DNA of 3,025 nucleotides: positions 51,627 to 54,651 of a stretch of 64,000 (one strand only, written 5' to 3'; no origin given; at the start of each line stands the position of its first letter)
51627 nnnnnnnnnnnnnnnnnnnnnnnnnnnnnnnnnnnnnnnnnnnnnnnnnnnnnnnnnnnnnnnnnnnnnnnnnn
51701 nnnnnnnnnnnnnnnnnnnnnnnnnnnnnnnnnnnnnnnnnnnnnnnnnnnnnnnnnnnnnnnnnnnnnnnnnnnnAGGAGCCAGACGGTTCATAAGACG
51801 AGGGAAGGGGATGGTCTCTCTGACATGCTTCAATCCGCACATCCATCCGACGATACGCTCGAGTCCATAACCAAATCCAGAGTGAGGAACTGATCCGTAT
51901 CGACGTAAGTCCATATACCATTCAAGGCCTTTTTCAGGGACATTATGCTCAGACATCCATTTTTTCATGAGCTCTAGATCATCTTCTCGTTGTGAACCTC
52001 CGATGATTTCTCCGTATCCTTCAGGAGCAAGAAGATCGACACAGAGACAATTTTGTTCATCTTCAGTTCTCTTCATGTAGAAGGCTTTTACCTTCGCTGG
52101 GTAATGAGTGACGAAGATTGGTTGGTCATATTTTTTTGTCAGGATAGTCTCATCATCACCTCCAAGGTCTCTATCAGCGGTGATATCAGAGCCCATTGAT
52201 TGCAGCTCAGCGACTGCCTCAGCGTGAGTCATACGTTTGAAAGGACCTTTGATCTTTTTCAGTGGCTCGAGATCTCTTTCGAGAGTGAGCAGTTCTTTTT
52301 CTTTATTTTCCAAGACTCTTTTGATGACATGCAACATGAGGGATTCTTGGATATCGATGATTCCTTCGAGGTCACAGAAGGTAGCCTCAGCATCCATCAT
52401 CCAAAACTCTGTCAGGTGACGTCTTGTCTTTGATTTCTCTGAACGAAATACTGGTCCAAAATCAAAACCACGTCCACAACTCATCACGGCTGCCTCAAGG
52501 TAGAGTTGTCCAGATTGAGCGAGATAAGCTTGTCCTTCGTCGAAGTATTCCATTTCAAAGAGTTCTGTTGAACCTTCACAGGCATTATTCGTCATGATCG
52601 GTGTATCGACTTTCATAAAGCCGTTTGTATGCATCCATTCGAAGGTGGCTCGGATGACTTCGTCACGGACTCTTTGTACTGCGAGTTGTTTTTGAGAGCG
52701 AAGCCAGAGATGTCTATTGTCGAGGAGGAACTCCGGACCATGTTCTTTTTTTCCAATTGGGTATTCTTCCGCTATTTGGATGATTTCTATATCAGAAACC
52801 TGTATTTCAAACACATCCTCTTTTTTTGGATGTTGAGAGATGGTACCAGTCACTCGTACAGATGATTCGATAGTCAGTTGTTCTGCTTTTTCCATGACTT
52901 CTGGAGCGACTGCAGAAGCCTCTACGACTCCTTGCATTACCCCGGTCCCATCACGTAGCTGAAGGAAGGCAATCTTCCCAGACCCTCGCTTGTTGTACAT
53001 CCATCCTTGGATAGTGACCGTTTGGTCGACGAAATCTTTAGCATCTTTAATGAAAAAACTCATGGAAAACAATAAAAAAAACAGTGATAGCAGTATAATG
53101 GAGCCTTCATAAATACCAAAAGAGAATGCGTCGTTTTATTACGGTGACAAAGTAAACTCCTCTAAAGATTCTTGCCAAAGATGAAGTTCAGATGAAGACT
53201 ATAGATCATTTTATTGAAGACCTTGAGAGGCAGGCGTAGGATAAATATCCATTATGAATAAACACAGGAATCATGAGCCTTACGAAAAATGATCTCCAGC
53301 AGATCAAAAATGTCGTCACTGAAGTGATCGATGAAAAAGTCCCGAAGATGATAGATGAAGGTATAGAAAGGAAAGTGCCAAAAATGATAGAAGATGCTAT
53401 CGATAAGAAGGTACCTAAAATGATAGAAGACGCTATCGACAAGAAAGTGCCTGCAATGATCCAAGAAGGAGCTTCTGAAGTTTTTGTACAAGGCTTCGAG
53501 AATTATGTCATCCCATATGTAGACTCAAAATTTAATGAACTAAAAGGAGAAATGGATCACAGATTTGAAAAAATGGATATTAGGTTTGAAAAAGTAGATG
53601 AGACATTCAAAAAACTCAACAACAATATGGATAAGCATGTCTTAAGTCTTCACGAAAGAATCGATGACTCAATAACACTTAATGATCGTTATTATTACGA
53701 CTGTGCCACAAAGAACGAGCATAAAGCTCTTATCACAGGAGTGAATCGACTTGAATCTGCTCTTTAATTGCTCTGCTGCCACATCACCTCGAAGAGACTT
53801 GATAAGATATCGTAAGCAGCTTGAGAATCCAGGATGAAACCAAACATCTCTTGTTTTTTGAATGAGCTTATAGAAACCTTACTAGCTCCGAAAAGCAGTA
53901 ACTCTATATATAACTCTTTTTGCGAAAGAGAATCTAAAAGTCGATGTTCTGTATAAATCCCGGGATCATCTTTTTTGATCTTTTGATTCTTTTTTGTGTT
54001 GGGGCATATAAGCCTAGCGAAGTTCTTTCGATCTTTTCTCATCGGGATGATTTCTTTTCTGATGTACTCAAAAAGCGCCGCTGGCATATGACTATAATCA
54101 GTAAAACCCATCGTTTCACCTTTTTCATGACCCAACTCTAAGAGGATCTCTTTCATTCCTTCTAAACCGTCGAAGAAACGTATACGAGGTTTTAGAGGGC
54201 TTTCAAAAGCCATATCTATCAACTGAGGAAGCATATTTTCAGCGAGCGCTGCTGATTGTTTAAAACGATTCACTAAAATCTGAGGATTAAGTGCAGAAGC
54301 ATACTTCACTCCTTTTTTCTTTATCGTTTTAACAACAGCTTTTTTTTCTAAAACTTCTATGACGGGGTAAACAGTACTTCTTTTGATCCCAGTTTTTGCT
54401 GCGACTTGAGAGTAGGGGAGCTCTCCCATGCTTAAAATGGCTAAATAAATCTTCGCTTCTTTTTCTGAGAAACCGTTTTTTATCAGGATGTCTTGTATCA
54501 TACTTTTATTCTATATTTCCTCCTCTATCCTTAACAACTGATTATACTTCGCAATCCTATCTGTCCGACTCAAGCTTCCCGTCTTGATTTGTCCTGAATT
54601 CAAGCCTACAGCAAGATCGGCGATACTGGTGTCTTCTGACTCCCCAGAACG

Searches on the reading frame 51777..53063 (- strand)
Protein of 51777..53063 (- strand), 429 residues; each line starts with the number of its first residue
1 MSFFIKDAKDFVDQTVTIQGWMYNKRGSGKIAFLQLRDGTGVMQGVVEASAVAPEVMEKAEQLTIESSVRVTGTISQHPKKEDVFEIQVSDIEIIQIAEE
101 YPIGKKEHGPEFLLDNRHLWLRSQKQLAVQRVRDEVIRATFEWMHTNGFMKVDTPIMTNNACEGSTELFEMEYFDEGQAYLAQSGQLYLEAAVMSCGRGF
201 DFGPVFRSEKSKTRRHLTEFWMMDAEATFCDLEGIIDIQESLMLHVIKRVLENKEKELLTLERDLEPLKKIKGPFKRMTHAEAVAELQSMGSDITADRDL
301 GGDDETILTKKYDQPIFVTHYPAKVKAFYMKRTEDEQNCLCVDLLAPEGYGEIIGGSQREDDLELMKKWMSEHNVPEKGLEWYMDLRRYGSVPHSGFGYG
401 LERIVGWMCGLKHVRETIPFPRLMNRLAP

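Call 53: find_encoding_contigs(protein=window:51777-53063:-, flank=8000, max_places=10)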
Protein window:51777-53063:- (429 aa): 2 contigs read that carry it; 2 places shown.
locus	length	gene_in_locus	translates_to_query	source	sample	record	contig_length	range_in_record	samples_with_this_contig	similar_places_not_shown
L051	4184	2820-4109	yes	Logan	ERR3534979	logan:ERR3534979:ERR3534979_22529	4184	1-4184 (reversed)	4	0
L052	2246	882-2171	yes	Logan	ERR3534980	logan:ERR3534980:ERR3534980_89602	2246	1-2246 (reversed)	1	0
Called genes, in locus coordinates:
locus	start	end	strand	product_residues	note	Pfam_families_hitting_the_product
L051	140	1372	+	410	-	PF03952:Enolase_N, PF00113:Enolase_C, PF13378:MR_MLE_C, PF07476:MAAL_C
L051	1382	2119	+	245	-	PF01978:TrmB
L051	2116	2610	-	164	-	-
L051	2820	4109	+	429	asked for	PF01336:tRNA_anti-codon, PF00152:tRNA-synt_2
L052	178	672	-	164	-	-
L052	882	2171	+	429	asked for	PF01336:tRNA_anti-codon, PF00152:tRNA-synt_2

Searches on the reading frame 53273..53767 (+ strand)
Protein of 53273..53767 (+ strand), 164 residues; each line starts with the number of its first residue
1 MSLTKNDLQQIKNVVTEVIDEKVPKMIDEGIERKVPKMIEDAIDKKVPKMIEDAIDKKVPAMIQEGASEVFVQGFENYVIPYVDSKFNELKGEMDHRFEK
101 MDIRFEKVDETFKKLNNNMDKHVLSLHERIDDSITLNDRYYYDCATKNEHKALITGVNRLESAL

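Call 9: search_protein_families(library=pfam, proteins=[window:53273-53767:+], max_evalue=0.1)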
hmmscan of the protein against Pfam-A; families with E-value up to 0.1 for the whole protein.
window:53273-53767:+ (164 aa): 3 families
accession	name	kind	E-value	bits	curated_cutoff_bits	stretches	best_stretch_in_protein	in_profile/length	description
PF24850.1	CC_BshC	-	0.0045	17.3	27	1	62-124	22-83/159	Bacillithiol biosynthesis BshC, C-terminal coiled-coil domain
PF06908.16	YpsA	-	0.055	13.9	27.7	0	49-142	22-112/168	YspA SLOG family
PF04286.17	DUF445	-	0.058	13.7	33.8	1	12-100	126-209/368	Protein of unknown function (DUF445)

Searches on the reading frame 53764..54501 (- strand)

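Call 9: search_protein_families(library=pfam, proteins=[window:53764-54501:-], max_evalue=0.1)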
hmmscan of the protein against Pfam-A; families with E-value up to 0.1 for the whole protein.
window:53764-54501:- (245 aa): 6 families
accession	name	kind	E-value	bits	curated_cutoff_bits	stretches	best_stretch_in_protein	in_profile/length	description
PF01978.25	TrmB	-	1.1e-12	48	25.6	1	8-68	3-63/68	Sugar-specific transcriptional regulator TrmB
PF03965.22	Penicillinase_R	-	0.00054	20.7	22.6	1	12-72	2-67/115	Penicillinase repressor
PF09339.16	HTH_IclR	-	0.0067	16.6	22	1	26-53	17-44/52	IclR helix-turn-helix domain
PF05930.18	Phage_AlpA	-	0.03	14.7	21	1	31-49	7-25/51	Prophage CP4-57 regulatory protein (AlpA)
PF13384.12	HTH_23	-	0.037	14.3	24.6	1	28-45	18-35/50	Homeodomain-like domain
PF13518.12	HTH_28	-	0.052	14.1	25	1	23-46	10-31/52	Helix-turn-helix domain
